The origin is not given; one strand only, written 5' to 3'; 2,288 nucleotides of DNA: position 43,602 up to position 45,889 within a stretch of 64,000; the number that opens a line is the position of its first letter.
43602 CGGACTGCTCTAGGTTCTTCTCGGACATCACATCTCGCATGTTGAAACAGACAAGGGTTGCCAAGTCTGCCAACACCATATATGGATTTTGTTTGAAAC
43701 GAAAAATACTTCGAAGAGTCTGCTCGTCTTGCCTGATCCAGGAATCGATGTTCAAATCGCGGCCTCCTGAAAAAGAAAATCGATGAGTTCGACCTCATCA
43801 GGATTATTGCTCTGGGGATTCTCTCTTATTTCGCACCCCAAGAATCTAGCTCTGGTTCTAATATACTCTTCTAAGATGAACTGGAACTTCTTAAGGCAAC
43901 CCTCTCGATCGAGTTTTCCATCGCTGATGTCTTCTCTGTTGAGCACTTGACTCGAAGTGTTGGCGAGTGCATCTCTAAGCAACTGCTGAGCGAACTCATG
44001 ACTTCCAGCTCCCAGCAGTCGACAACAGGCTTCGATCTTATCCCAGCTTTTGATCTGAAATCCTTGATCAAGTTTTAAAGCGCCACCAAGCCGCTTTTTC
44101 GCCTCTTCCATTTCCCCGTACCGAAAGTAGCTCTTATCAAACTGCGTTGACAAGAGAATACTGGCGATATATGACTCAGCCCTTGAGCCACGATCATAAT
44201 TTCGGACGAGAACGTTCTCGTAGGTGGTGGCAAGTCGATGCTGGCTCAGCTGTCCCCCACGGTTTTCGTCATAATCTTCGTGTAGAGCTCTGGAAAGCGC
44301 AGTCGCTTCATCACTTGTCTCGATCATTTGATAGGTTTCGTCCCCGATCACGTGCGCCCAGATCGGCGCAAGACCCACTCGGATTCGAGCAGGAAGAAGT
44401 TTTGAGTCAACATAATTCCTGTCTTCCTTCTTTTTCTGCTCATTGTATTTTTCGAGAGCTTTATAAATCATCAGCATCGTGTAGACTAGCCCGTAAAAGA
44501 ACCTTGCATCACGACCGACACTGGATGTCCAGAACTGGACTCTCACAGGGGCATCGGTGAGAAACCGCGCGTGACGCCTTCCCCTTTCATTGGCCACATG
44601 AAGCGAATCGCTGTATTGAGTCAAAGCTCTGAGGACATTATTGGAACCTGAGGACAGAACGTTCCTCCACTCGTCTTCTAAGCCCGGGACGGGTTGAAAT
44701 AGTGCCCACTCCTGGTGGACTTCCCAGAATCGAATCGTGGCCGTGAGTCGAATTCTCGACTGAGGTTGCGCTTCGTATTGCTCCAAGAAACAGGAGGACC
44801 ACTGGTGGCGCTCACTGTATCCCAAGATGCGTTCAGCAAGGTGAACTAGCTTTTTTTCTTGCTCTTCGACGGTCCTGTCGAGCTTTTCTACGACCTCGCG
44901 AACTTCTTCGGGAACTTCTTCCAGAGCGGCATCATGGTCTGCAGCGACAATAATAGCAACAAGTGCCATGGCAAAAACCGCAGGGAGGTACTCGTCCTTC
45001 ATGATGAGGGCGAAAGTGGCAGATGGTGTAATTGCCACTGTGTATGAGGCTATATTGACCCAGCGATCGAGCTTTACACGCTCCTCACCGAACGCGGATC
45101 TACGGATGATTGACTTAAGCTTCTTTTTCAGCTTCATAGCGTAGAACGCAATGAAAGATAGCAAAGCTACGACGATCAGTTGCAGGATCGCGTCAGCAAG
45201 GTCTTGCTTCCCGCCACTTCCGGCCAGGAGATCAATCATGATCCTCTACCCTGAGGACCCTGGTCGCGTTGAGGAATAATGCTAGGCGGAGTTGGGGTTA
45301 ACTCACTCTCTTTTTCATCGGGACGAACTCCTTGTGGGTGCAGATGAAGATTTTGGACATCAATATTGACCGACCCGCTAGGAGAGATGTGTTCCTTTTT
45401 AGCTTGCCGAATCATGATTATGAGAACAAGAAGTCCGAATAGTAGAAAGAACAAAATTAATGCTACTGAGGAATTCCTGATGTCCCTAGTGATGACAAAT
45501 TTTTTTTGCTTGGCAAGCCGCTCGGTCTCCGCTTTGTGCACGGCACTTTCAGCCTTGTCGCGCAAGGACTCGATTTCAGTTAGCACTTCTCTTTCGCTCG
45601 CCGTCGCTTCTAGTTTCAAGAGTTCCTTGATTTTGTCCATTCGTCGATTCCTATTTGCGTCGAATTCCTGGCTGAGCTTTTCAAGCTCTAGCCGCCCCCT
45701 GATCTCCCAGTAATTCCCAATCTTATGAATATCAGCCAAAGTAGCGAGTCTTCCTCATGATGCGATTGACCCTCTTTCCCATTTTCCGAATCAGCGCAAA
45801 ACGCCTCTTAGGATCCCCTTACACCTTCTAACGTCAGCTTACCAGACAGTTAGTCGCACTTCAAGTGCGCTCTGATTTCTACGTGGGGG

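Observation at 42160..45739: AT-rich, translationally coupled three-gene operon of unrecognisable membrane and soluble proteins: best candidate for an undescribed system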

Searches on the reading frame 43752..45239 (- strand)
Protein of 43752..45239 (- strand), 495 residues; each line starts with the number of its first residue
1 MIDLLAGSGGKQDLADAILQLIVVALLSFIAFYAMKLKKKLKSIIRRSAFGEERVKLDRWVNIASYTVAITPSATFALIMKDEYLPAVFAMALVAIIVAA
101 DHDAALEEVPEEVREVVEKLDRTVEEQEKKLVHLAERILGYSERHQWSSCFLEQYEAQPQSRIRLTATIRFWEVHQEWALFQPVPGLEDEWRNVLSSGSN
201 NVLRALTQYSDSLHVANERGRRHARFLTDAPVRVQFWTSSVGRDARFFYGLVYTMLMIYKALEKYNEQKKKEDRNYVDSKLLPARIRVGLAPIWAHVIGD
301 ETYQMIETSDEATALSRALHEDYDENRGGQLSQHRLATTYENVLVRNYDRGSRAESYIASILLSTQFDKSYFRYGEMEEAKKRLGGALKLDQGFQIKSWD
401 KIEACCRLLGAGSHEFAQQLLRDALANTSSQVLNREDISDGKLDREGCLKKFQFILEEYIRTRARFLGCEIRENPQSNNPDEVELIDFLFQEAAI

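Call 3: search_protein_families(library=pfam, proteins=[window:43752-45239:-], max_evalue=1)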
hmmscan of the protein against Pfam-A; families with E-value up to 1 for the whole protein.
window:43752-45239:- (495 aa): 2 families
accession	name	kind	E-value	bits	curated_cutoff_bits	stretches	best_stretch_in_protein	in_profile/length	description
PF22763.1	NrS1-1_pol-like_HBD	-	0.14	12.4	27.9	1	24-53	6-35/64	NrS-1 polymerase HBD domain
PF07544.18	Med9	-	0.17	12.4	26.9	1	113-138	38-66/80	RNA polymerase II transcription mediator complex subunit 9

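Call 4: search_protein_families(library=padloc, proteins=[window:43752-45239:-], max_evalue=1)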
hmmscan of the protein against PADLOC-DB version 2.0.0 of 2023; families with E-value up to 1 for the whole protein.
window:43752-45239:- (495 aa): 0 families

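Call 5: search_protein_families(library=ncbifam, proteins=[window:43752-45239:-], max_evalue=1)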
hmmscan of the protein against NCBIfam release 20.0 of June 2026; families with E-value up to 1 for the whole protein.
window:43752-45239:- (495 aa): 1 family
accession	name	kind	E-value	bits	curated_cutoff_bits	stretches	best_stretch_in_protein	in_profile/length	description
NF033866.1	blaCDD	exception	0.16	11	600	1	251-286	14-49/310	CDD family class D beta-lactamase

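Call 6: search_protein_families(library=phrogs, proteins=[window:43752-45239:-], max_evalue=1)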
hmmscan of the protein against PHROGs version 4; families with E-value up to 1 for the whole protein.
window:43752-45239:- (495 aa): 0 families

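Call 8: find_homologous_proteins(query=window:43752-45239:-, max_evalue=0.001)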
Query window:43752-45239:- (495 aa): 4 proteins with E <= 0.001 among 8000 candidates.
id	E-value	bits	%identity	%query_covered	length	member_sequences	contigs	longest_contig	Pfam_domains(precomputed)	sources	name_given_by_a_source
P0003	0.0e+0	1030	100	93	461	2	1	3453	-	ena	-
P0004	7.2e-42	162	32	86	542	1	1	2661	-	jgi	jgi:hypothetical protein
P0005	9.2e-40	155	30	99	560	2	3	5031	-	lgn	-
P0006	9.6e-36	142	34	65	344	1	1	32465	-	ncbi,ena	-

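Call 10: find_encoding_contigs(protein=P0005, flank=10000)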
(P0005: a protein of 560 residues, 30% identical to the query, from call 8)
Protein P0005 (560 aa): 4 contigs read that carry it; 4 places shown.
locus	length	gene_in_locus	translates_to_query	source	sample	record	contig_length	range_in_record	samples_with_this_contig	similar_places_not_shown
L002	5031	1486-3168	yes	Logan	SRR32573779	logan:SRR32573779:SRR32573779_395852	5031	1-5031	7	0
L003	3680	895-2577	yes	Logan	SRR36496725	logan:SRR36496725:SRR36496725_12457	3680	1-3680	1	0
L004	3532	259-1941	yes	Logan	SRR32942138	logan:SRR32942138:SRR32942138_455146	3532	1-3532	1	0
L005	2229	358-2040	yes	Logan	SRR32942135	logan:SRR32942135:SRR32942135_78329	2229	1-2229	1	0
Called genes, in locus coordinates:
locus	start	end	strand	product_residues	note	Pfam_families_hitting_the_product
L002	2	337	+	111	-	?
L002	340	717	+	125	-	-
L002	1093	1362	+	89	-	-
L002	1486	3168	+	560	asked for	-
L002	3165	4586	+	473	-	-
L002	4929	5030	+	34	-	?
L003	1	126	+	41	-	?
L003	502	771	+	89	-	-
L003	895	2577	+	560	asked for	-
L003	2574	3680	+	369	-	?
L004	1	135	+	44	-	?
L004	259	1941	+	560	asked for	-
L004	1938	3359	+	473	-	-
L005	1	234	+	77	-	?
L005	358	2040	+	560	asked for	-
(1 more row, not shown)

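Call 11: find_encoding_contigs(protein=P0006, flank=10000)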
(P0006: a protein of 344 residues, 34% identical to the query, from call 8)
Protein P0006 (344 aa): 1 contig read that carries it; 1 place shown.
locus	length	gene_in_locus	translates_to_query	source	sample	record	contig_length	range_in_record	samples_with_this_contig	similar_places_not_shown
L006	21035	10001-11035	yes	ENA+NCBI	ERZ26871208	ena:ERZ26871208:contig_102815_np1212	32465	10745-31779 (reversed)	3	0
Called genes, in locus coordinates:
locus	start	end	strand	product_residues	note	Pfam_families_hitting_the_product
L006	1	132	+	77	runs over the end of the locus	PF00717:Peptidase_S24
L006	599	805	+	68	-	-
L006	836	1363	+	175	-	-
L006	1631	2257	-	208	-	PF00591:Glycos_transf_3 (weak)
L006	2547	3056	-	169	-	PF01008:IF-2B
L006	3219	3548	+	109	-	-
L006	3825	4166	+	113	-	-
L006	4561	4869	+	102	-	-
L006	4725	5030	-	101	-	-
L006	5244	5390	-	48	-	-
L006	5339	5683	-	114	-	-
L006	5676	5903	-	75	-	-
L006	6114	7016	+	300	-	-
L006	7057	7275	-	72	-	-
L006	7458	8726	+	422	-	PF00155:Aminotran_1_2, PF01053:Cys_Met_Meta_PP (weak)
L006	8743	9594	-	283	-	PF05721:PhyH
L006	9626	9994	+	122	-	-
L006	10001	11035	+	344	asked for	-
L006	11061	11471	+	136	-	-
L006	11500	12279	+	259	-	-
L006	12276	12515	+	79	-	-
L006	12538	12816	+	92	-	-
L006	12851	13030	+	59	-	-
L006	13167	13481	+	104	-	-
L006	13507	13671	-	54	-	-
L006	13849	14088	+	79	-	-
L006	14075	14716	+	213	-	-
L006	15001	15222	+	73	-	-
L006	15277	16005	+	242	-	-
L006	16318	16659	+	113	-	-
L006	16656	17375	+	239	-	-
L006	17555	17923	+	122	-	PF09900:DUF2127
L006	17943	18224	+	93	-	-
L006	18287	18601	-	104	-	-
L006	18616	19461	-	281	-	PF12708:Pect-lyase_RHGA_epim, PF00295:Glyco_hydro_28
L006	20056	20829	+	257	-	PF01594:AI-2E_transport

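Call 12: find_encoding_contigs(protein=P0004, flank=10000)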
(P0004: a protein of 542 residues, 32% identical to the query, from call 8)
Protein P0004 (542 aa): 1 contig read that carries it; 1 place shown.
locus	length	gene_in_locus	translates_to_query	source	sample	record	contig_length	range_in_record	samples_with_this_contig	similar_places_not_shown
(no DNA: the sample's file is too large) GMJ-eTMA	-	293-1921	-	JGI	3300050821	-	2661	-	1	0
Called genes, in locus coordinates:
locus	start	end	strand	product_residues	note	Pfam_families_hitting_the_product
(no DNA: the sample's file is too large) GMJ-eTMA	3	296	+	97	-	?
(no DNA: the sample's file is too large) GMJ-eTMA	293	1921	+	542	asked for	-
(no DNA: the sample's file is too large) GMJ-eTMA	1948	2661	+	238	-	?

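Call 24: find_related_loci(query=A2, collection=metagenome_contigs, flank=10000)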
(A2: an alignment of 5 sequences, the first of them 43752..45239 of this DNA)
Query A2 (495 aa) in metagenome_contigs; peptide patterns used: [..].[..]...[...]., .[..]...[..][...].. (x = any residue, [..] = any of these).
124 stretches matched a pattern, but none encodes a relative of the query by tblastn (E <= 1e-3).

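Call 26: find_related_loci(query=A2, collection=genome_contigs, flank=10000)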
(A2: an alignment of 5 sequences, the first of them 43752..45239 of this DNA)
Query A2 (495 aa) in genome_contigs; peptide patterns used: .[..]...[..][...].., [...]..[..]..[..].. (x = any residue, [..] = any of these).
217 stretches matched a pattern; 1 encode a relative of the query (tblastn E <= 1e-3); 1 distinct loci.
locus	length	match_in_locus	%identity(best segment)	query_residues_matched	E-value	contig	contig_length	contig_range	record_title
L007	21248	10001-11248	31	4-428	7e-47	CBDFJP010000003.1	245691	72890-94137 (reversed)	MAG: Fimbriimonas sp. isolate 26f18d6a-2d5f-4ea7-aa06-11080f8a9988 genome assembly, contig: contig_3, whole genome shotg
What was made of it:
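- The only hit in the species-representative genome set is a Fimbriimonas MAG (call 26).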

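Call 43: search_solved_structures(query=A2, max_evalue=10)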
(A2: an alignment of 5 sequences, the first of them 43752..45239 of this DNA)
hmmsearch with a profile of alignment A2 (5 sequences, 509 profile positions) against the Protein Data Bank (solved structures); distinct sequences matched with E-value up to 10: 2.
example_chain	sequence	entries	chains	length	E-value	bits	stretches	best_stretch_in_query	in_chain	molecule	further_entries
6ncl_a1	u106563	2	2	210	0.029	16.2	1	62-102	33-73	P9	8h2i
5e86_A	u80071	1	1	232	2.1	10.1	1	384-470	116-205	78 kDa glucose-regulated protein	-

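Call 50: search_dna_similar(query=window:43752-45239:-, collection=phages, mode=protein, max_evalue=0.01)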
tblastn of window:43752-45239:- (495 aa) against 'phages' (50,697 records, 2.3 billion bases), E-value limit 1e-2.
No match.

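Call 51: search_dna_similar(query=window:43752-45239:-, collection=plasmids, mode=protein, max_evalue=0.01)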
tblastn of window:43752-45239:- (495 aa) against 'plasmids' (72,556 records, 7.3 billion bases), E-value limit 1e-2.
No match.

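Call 53: predict_structure(alignment_id=A5)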
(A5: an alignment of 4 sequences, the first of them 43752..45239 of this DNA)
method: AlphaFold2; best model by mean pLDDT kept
length: 495 residues; sequences in the alignment: 4
mean_pLDDT: 38.7   pTM: 0.25
mean pLDDT of the five models: 38.7, 38.2, 37.8, 36.0, 34.5
residues with pLDDT >= 90: 0; 70-90: 0; 50-70: 58; < 50: 437
segments of 3 or more residues with pLDDT < 50: 1-12, 47-54, 67-69, 73-265, 276-443, 445-495
pLDDT, mean of each block of 10 residues (from residue 1): 39 51 53 54 50 51 50 47 42 42 37 35 33 29 33 39 34 28 37 37 31 27 29 25 33 43 50 51 37 33 34 40 38 32 31 31 31 37 40 41 39 37 38 40 46 46 38 38 40 36
secondary structure, 60 per line:
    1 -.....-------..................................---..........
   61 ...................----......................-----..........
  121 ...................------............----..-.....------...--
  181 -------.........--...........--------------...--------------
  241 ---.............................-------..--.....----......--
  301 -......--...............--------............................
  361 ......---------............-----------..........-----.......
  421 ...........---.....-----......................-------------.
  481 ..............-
elements in order: H2-6 H14-47 H51-79 H84-105 H111-139 H146-157 E165-169 H188-196 H199-209 E224-226 H244-272 E284-288 E293-298 E302-307 H310-324 H333-366 H376-387 H399-408 H414-431 H435-439 H445-466 H480-494

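Call 58: search_protein_families(library=pfam, proteins=[L002:340-717:+, L006:13167-13481:+, L006:13731-14231:+, L006:14239-14592:+, L007:7932-9401:+, L007:9473-9895:+, L006:9626-9994:+], max_evalue=0.01)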
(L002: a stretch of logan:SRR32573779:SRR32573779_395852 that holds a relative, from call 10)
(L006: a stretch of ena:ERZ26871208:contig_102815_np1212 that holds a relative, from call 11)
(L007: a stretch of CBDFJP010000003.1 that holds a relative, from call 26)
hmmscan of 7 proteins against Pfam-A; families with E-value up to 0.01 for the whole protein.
L002:340-717:+ (125 aa): 0 families

L006:13167-13481:+ (104 aa): 0 families

L006:13731-14231:+ (166 aa): 1 family
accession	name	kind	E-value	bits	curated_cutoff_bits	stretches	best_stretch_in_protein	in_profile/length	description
PF01636.29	APH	-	3.5e-07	30.7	23.2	1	35-159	28-157/239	Phosphotransferase enzyme family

L006:14239-14592:+ (117 aa): 2 families
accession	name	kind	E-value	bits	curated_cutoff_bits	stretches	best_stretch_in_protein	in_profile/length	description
PF01636.29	APH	-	5.5e-12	46.4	23.2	1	1-51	171-226/239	Phosphotransferase enzyme family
PF19974.5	TCAD9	-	7.9e-05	22.4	40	1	1-49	300-348/429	Ternary complex associated domain 9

L007:7932-9401:+ (489 aa): 1 family
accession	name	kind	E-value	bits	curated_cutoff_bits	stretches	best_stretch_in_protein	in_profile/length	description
PF13687.11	DUF4153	-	7.1e-58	197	27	1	68-455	4-372/373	Domain of unknown function (DUF4153)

L007:9473-9895:+ (140 aa): 0 families

L006:9626-9994:+ (122 aa): 1 family
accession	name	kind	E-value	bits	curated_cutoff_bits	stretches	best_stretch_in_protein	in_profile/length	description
PF04977.20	DivIC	-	0.0018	18.5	28.9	1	52-84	19-51/80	Septum formation initiator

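Call 82: search_protein_families(library=padloc, proteins=[L007:16716-18086:-, L006:6114-7016:+], max_evalue=0.00001)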
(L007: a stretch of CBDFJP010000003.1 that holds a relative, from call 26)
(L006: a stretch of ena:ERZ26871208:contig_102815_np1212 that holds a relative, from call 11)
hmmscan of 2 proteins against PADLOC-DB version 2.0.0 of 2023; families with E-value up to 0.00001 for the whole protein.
L007:16716-18086:- (456 aa): 0 families

L006:6114-7016:+ (300 aa): 0 families

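Call 83: search_protein_families(library=padloc, proteins=[L006:15277-16005:+, L006:16318-16659:+, L006:16656-17375:+, L006:836-1363:+, L006:3825-4166:+], max_evalue=0.00001)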
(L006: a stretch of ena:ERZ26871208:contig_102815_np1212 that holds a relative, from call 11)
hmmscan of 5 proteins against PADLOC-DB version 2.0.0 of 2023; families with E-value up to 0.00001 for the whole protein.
L006:15277-16005:+ (242 aa): 0 families

L006:16318-16659:+ (113 aa): 0 families

L006:16656-17375:+ (239 aa): 0 families

L006:836-1363:+ (175 aa): 0 families

L006:3825-4166:+ (113 aa): 0 families

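Call 86: find_related_loci(query=A7, collection=viral_contigs, flank=10000)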
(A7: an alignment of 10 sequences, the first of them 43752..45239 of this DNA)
Query A7 (495 aa) in viral_contigs; peptide patterns used: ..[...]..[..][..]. (x = any residue, [..] = any of these).
54 stretches matched a pattern, but none encodes a relative of the query by tblastn (E <= 1e-3).

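Call 92: search_solved_structures(query=A7, max_evalue=10)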
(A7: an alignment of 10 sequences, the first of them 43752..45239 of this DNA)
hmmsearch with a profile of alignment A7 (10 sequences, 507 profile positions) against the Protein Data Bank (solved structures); distinct sequences matched with E-value up to 10: 1.
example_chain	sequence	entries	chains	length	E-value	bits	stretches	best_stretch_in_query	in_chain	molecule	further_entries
6ncl_a1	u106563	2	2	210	0.54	12.4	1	79-114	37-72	P9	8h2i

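Call 93: search_protein_families(library=pfam, alignment_id=A7, max_evalue=0.01)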
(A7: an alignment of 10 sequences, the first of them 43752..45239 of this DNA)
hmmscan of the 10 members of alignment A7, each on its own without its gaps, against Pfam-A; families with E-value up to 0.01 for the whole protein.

A. member 1, window:43752-45239:- (495 aa): 0 families

B. families by the number of members that match (of 10 scanned): 2 families
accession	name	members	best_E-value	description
PF01442.23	Apolipoprotein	1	1.8e-05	Apolipoprotein A1/A4/E domain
PF07956.16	DUF1690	1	0.0013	Protein of Unknown function (DUF1690)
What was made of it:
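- On Zorya / 5:2 ion-driven stators (MotAB, ExbBD, TolQR): Pfam, NCBIfam and PADLOC scans of B and of 10 B homologues gave no MotA_ExbB or ZorA match (calls 3-5, 93).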

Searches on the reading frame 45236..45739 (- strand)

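Call 3: search_protein_families(library=pfam, proteins=[window:45236-45739:-], max_evalue=1)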
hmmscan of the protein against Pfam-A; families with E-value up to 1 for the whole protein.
window:45236-45739:- (167 aa): 4 families
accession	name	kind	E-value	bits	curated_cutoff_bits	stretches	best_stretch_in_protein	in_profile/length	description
PF10123.14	Mu-like_Pro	-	0.061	13.3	25.2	1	27-79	147-203/330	Mu-like prophage I protein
PF04011.17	LemA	-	0.076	13.3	26.2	1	27-78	6-59/149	LemA family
PF21976.1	SMIM43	-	0.12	12.9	27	1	95-137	13-56/63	Small integral membrane protein 43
PF04906.18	Tweety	-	0.13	11.4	31.8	1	18-115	144-231/431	Tweety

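Call 4: search_protein_families(library=padloc, proteins=[window:45236-45739:-], max_evalue=1)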
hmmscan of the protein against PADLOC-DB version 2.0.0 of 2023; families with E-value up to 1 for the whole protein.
window:45236-45739:- (167 aa): 3 families
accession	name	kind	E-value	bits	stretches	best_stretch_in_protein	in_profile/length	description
PDLC02619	DrmD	-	0.008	12.3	1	18-73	606-665/872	DrmD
PDLC01717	typeIV_Cas6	-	0.0096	13.5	1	76-136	45-105/259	Cas6_6_IVD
PDLC00025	DruG2|DruG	-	0.0098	12.5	1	20-77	295-352/704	Unknown function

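Call 5: search_protein_families(library=ncbifam, proteins=[window:45236-45739:-], max_evalue=1)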
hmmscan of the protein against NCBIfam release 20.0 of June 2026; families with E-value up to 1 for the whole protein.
window:45236-45739:- (167 aa): 3 families
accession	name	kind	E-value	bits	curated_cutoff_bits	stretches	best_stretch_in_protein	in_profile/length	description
NF038318.1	DISARM_DrmD_b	equivalog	0.0024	16.1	950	1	18-86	603-674/868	DISARM system SNF2-like helicase DrmD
TIGR00437.1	feoB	equivalog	0.12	11.1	315.65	1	20-120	183-281/594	ferrous iron transport protein B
NF033229.1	small_MgtR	equivalog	0.14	12.1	35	1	96-112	11-27/30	protein MgtR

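Call 6: search_protein_families(library=phrogs, proteins=[window:45236-45739:-], max_evalue=1)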
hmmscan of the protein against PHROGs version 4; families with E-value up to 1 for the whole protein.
window:45236-45739:- (167 aa): 2 families
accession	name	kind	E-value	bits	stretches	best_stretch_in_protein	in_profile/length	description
phrog_328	-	head and packaging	0.033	14.8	1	23-85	166-228/339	head maturation protease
phrog_33155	-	DNA, RNA and nucleotide metabolism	0.18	13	1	10-85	75-149/164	HNH endonuclease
